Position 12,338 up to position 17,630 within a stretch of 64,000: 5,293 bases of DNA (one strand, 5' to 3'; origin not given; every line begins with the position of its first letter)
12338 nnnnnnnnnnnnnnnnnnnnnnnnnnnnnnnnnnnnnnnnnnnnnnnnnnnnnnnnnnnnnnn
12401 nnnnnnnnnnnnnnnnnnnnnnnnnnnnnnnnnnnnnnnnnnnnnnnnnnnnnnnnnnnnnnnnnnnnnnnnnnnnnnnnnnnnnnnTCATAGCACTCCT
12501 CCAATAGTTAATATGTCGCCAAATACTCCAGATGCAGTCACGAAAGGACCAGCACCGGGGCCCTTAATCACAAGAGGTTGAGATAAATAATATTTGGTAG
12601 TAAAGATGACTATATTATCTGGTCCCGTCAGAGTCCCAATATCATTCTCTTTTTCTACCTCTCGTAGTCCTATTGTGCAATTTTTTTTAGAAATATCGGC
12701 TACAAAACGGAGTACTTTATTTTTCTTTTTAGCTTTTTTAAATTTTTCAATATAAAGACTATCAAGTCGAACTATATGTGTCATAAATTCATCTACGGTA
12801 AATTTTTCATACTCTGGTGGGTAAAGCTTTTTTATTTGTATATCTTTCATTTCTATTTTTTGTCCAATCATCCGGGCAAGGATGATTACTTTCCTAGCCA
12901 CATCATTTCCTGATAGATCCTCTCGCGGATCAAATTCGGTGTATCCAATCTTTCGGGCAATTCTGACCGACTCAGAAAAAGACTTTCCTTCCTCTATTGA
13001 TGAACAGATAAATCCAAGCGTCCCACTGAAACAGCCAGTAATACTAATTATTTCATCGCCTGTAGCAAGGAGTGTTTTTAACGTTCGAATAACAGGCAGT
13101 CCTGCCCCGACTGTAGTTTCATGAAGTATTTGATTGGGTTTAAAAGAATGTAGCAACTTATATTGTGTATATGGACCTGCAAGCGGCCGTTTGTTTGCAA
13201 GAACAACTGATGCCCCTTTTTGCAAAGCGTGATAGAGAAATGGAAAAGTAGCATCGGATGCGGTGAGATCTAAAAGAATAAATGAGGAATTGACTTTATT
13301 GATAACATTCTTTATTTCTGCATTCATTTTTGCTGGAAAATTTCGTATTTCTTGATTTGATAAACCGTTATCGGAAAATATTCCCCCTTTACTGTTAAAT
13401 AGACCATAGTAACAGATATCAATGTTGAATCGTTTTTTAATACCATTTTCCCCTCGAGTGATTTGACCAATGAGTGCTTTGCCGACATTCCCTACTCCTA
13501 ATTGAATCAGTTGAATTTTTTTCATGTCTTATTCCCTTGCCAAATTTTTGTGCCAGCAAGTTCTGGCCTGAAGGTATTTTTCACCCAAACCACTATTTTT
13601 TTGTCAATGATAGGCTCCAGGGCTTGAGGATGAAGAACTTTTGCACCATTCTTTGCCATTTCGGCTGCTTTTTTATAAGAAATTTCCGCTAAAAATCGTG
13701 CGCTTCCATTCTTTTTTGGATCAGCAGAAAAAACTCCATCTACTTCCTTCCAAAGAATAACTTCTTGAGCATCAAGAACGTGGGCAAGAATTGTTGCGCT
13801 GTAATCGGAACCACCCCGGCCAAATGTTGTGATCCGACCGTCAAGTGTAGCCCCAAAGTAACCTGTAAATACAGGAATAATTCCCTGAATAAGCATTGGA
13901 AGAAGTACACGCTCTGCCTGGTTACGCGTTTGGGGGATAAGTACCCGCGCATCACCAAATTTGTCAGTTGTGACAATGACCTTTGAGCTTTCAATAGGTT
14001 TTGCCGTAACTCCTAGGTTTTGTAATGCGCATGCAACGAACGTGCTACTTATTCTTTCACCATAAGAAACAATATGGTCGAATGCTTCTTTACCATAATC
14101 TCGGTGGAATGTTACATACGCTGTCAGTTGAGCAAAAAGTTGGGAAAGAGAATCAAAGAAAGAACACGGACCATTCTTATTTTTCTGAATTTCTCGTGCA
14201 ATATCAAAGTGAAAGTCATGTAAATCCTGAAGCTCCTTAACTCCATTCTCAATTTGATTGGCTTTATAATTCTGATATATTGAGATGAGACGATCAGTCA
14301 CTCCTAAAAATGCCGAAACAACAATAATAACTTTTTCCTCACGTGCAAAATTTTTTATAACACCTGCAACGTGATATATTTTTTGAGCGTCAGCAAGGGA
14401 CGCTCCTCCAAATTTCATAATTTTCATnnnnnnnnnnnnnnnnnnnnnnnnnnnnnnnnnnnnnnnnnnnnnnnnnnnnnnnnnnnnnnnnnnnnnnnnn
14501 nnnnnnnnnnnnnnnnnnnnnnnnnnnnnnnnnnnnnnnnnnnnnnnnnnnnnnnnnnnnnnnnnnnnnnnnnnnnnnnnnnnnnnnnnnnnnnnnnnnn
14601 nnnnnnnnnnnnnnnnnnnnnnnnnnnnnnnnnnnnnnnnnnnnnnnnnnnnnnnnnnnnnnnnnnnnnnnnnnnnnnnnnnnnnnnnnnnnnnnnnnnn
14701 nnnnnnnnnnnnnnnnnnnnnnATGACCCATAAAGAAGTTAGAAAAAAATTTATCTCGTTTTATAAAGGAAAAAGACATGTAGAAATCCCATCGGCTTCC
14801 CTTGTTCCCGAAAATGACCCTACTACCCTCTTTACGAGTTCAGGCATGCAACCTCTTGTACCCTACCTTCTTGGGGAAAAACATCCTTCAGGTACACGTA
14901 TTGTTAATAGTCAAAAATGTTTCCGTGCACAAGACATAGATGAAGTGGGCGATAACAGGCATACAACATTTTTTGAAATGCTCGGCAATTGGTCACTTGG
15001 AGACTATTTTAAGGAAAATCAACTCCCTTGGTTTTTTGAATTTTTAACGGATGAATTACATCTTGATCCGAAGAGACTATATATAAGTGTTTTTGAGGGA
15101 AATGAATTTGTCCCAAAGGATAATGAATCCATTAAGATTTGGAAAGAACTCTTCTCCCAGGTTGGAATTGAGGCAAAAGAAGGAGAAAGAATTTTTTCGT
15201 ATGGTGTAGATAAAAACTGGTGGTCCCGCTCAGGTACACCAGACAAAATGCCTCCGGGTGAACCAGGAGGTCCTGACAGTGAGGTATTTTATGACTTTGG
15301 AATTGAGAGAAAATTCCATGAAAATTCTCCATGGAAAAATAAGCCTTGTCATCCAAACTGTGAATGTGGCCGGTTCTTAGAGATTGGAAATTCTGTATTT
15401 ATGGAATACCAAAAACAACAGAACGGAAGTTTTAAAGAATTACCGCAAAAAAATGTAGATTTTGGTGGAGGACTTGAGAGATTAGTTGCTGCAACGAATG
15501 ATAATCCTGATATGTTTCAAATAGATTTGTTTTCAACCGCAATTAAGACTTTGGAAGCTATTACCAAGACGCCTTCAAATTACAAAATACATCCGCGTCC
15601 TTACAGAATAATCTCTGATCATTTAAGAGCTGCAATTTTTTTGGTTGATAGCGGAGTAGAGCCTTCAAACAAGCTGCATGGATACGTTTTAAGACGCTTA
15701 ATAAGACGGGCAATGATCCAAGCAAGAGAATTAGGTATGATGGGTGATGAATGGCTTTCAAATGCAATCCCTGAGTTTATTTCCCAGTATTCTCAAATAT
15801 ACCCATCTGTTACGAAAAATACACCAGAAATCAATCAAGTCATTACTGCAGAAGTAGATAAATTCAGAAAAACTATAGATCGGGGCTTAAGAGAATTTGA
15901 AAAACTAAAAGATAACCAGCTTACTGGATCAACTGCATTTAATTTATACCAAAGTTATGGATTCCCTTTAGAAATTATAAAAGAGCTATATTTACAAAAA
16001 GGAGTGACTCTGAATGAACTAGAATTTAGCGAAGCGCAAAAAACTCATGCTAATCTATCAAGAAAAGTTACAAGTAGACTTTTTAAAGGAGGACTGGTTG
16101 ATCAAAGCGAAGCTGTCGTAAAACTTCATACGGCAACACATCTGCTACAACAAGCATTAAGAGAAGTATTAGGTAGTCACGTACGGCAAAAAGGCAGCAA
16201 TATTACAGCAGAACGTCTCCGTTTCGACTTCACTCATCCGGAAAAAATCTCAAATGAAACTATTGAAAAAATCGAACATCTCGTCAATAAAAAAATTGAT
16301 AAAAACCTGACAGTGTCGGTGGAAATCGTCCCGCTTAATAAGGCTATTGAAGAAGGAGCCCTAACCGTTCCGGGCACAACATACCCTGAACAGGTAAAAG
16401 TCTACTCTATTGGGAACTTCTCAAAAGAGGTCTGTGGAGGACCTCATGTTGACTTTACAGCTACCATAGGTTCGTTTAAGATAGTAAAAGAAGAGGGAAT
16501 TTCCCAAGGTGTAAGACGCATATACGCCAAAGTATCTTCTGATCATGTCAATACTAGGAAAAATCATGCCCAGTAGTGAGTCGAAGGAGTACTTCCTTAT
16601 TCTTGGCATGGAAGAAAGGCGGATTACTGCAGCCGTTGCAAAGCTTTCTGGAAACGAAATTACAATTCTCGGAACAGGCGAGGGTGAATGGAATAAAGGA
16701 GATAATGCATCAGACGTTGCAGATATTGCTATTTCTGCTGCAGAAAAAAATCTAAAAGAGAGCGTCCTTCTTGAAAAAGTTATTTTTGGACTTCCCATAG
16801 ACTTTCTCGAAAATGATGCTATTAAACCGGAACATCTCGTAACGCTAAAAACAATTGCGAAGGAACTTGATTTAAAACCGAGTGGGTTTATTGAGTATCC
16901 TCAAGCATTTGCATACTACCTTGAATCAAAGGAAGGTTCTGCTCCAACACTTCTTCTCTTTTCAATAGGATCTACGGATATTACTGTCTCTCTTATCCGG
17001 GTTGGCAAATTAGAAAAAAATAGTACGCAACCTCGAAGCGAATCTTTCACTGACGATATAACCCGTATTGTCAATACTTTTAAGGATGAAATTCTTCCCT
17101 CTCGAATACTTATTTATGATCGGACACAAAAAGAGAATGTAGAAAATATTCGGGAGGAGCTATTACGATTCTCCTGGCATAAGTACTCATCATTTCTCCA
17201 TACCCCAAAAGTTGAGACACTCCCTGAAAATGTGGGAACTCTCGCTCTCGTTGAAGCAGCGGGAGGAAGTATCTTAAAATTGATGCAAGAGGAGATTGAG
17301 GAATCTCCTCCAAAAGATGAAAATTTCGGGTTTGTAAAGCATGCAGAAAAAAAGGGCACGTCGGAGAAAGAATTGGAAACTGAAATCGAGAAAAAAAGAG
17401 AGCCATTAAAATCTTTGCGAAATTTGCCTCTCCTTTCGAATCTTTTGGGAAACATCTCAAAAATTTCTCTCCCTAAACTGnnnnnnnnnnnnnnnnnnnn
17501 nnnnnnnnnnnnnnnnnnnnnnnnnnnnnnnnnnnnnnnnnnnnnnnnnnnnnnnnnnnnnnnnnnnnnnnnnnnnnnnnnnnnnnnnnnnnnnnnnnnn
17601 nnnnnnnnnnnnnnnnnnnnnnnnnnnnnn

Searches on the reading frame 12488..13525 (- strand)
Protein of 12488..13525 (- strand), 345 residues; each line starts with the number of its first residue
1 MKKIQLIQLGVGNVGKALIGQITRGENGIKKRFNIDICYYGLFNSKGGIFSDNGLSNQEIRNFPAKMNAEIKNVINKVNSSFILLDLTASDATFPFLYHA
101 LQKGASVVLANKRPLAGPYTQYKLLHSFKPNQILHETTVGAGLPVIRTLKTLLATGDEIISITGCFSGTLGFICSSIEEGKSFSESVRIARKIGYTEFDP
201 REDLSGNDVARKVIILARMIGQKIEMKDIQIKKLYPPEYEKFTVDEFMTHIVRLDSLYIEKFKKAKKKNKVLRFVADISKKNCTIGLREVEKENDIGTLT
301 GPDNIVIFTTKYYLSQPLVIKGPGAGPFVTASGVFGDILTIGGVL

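Call 8: search_protein_families(library=pfam, proteins=[window:12488-13525:-], max_evalue=0.001)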
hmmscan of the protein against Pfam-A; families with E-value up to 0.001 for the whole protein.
window:12488-13525:- (345 aa): 2 families
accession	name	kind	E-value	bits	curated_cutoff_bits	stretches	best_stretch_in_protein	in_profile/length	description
PF00742.24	Homoserine_dh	-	4.8e-46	157.2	22.9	1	144-339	1-173/173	Homoserine dehydrogenase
PF03447.22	NAD_binding_3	-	1.7e-05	25.9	24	1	10-126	1-103/116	Homoserine dehydrogenase, NAD binding domain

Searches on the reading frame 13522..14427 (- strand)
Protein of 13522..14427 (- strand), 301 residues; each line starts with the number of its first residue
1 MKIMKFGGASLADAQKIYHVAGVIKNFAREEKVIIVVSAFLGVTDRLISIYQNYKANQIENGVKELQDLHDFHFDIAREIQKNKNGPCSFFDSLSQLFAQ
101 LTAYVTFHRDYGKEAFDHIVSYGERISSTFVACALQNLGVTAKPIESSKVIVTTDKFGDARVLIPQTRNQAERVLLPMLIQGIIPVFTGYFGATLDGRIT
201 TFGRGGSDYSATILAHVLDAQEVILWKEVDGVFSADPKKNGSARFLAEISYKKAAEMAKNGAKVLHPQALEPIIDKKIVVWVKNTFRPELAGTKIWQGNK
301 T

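Call 9: search_protein_families(library=pfam, proteins=[window:13522-14427:-], max_evalue=0.001)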
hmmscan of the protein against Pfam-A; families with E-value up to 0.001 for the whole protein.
window:13522-14427:- (301 aa): 1 family
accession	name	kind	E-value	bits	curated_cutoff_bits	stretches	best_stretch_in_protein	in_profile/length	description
PF00696.33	AA_kinase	-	1e-47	163.3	24.9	1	2-284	3-234/234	Amino acid kinase family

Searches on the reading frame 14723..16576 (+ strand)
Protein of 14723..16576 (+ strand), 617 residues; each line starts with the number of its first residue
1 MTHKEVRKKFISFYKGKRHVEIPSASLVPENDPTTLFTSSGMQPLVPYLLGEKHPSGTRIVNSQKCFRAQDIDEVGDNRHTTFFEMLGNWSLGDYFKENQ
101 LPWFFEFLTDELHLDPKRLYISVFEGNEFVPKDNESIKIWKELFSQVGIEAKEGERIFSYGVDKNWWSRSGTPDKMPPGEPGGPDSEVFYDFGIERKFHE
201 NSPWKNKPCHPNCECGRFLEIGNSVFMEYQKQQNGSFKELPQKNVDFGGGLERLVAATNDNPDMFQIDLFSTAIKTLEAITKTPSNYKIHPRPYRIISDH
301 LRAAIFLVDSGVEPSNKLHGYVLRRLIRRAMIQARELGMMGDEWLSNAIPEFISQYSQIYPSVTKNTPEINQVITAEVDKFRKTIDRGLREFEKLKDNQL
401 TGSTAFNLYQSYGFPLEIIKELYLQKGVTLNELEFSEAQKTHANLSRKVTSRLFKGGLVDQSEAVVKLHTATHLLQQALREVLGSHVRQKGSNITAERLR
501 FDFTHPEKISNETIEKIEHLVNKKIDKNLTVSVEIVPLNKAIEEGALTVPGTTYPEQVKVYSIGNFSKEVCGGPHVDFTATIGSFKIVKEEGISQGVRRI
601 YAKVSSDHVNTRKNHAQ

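Call 6: search_protein_families(library=pfam, proteins=[window:14723-16576:+], max_evalue=0.001)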
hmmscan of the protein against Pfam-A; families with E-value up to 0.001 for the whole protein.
window:14723-16576:+ (617 aa): 2 families
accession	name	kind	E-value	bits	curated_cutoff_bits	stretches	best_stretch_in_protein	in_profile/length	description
PF01411.24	tRNA-synt_2c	-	1.1e-114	384.4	30.3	1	5-474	1-454/552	tRNA synthetases class II (A)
PF07973.19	tRNA_SAD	-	2.1e-16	60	24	1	558-601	1-44/44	Threonyl and Alanyl tRNA synthetase second additional domain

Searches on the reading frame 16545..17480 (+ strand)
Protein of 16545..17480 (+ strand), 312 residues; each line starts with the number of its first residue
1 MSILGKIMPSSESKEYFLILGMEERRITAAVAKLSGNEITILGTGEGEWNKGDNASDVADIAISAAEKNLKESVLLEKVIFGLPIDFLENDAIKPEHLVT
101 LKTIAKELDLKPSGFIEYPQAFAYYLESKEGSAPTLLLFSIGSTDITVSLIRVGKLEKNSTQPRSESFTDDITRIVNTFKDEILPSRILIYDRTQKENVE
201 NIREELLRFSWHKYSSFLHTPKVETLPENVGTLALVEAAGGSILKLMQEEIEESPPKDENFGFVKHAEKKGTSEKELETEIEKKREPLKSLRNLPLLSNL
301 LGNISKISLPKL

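Call 43: search_solved_structures(query=window:16545-17480:+, max_evalue=10, show_alignments=1)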
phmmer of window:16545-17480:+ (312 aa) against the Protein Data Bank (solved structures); distinct sequences matched with E-value up to 10: 2.
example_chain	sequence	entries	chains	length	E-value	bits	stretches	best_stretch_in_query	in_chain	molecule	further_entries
3d8h_A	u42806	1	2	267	0.43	13.1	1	31-108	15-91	Glycolytic phosphoglycerate mutase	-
1nge_A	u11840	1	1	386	1.4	11.5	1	120-182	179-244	HEAT-SHOCK COGNATE 70 kD PROTEIN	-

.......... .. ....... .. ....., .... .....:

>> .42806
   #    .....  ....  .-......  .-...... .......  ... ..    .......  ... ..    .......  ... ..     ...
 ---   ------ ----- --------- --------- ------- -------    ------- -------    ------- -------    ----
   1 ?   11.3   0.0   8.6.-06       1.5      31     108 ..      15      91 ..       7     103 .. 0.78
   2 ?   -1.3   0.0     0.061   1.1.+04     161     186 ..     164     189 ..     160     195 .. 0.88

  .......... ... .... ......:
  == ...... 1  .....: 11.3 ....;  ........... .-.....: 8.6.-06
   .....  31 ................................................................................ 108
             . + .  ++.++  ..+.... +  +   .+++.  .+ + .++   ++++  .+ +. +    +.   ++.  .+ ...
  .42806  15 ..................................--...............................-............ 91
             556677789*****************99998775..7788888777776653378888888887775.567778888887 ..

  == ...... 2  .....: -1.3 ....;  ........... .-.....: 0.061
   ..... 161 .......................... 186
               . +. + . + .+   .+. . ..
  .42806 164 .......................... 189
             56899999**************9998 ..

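Call 44: search_protein_families(library=pfam, proteins=[window:16545-17480:+], max_evalue=1)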
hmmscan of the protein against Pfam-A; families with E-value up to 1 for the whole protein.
window:16545-17480:+ (312 aa): 0 families
